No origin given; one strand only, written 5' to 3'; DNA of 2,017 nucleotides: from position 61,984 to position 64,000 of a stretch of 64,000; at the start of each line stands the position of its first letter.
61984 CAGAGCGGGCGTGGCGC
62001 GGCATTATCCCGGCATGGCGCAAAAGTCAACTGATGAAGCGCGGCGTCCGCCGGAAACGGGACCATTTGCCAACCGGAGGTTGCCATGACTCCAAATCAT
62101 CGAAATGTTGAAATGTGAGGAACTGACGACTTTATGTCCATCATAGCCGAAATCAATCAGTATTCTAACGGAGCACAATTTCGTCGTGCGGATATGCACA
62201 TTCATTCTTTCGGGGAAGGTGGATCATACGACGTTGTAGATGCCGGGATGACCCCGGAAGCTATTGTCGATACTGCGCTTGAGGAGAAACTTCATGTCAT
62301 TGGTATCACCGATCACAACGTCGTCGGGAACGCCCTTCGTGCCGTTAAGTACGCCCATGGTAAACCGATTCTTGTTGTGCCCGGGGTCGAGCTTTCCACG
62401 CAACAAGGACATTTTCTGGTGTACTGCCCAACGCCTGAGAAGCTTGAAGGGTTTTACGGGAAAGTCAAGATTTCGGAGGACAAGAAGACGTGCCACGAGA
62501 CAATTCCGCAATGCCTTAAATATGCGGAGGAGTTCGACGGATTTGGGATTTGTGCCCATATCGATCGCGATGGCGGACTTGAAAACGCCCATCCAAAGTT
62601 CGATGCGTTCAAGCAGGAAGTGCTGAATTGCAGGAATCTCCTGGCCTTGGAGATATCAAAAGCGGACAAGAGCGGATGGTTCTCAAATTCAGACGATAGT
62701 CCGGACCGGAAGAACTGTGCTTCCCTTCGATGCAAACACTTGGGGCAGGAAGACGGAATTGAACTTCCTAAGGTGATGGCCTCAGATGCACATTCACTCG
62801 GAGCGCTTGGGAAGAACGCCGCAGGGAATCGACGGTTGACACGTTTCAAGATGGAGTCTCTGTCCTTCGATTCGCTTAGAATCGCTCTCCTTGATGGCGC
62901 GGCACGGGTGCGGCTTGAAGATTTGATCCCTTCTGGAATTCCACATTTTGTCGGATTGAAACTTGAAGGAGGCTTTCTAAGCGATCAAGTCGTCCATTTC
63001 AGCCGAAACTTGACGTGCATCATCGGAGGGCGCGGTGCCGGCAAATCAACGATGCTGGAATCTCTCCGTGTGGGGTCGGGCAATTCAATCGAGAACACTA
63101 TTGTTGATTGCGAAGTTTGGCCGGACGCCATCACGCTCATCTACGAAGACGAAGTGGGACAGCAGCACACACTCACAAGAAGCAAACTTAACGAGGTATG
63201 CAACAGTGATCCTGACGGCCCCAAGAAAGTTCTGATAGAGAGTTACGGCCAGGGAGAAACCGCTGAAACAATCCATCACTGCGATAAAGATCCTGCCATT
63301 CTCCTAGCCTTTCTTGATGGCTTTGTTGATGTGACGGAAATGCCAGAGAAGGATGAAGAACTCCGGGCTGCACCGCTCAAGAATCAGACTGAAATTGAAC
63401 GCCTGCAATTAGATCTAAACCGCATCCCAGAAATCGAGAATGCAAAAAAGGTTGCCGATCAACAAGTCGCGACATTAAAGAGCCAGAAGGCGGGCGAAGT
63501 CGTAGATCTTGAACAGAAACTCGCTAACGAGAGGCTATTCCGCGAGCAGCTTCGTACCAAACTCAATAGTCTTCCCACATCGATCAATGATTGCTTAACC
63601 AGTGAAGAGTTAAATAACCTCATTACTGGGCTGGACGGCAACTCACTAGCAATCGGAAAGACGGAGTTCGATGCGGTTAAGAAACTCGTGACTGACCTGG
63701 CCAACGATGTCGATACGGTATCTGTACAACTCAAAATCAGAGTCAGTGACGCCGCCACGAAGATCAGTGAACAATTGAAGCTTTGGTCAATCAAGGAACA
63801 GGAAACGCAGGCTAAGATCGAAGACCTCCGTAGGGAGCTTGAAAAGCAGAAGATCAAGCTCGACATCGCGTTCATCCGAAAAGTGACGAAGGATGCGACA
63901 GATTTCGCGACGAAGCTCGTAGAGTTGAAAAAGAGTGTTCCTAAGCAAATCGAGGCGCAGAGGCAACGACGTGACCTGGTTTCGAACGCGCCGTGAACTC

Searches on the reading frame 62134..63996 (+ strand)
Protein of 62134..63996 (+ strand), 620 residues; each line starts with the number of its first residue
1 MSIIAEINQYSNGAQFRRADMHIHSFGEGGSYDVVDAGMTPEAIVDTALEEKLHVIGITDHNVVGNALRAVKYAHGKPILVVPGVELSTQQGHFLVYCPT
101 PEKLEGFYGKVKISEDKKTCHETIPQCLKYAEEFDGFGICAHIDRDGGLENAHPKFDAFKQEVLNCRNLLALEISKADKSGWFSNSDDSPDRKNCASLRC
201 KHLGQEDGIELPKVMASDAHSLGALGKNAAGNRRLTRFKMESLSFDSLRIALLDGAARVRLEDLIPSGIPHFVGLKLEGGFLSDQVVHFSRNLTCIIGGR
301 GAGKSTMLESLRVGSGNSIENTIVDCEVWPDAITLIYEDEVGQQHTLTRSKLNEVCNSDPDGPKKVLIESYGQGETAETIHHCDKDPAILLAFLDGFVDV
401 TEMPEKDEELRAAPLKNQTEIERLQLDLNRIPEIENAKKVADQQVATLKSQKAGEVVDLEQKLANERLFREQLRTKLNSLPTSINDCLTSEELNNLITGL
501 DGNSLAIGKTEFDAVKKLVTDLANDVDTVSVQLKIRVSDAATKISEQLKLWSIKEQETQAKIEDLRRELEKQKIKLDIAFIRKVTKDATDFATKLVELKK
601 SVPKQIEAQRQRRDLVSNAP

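Call 66: search_protein_families(library=pfam, proteins=[window:62134-63996:+], max_evalue=0.0001)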
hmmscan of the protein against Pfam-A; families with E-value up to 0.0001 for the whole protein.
window:62134-63996:+ (620 aa): 1 family
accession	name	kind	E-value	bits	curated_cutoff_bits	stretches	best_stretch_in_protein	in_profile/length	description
PF02811.25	PHP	-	1.2e-07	32.6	26.4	1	20-167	1-149/164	PHP domain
